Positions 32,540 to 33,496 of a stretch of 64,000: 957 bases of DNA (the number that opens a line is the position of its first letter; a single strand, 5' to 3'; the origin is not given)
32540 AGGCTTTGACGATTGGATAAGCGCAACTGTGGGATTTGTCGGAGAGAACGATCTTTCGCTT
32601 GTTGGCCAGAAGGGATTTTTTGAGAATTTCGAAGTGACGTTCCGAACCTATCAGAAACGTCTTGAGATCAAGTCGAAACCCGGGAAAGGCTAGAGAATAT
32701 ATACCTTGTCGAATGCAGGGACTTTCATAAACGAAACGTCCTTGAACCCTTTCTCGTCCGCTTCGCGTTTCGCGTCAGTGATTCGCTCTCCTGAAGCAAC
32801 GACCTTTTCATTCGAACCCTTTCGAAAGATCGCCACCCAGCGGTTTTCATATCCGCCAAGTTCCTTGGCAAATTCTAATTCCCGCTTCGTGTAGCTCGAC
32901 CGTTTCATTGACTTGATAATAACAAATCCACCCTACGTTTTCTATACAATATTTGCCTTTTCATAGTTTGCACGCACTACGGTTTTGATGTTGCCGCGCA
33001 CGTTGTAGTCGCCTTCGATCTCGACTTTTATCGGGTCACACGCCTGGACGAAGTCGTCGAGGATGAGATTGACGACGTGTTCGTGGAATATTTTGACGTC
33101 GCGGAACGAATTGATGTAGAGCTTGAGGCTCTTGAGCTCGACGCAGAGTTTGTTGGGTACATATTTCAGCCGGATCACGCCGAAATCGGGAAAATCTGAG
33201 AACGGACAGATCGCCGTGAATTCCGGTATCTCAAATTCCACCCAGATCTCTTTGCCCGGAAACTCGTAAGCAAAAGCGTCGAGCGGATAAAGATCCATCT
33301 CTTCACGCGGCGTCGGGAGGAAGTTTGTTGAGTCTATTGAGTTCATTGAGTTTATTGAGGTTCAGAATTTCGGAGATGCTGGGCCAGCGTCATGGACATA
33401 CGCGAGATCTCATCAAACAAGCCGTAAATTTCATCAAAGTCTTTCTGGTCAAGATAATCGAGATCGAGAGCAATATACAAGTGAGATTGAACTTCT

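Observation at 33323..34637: Four-helix-bundle (23S-IVS-type) gene sits in the loop of a TTGAGTT-word palindrome, and a DnaQ-like exonuclease gene is bracketed by the next arm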

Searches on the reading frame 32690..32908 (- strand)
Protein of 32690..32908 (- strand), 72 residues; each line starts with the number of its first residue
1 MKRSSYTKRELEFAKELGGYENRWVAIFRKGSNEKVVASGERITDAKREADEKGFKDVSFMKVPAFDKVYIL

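Call 9: search_protein_families(library=ncbifam, proteins=[window:32690-32908:-])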
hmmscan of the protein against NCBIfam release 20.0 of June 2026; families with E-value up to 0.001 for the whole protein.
window:32690-32908:- (72 aa): 0 families

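Call 10: search_protein_families(library=pfam, proteins=[window:32690-32908:-])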
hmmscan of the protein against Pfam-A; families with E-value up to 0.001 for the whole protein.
window:32690-32908:- (72 aa): 1 family
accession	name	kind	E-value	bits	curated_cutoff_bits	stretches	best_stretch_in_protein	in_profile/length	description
PF18929.5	DUF5678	-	5.2e-06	26.6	23.2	1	16-64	2-47/49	Family of unknown function (DUF5678)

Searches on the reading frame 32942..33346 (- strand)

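Call 9: search_protein_families(library=ncbifam, proteins=[window:32942-33346:-])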
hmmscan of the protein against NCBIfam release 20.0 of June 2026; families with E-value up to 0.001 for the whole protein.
window:32942-33346:- (134 aa): 2 families
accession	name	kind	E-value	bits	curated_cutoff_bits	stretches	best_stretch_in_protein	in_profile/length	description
TIGR03139.1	QueF-II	equivalog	1e-40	138.2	86.9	1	22-130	6-114/115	preQ(1) synthase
TIGR03138.1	QueF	equivalog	3.3e-12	46.6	293.45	1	47-121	182-254/275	NADPH-dependent 7-cyano-7-deazaguanine reductase QueF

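Call 10: search_protein_families(library=pfam, proteins=[window:32942-33346:-])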
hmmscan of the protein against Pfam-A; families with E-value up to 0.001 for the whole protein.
window:32942-33346:- (134 aa): 2 families
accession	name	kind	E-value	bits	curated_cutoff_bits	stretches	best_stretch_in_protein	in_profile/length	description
PF14489.11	QueF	-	3.2e-33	114.2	27.3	1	53-131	1-79/81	QueF-like protein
PF14819.11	QueF_N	-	1.5e-06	28.9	25.6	1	10-109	11-108/111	Nitrile reductase, 7-cyano-7-deazaguanine-reductase N-term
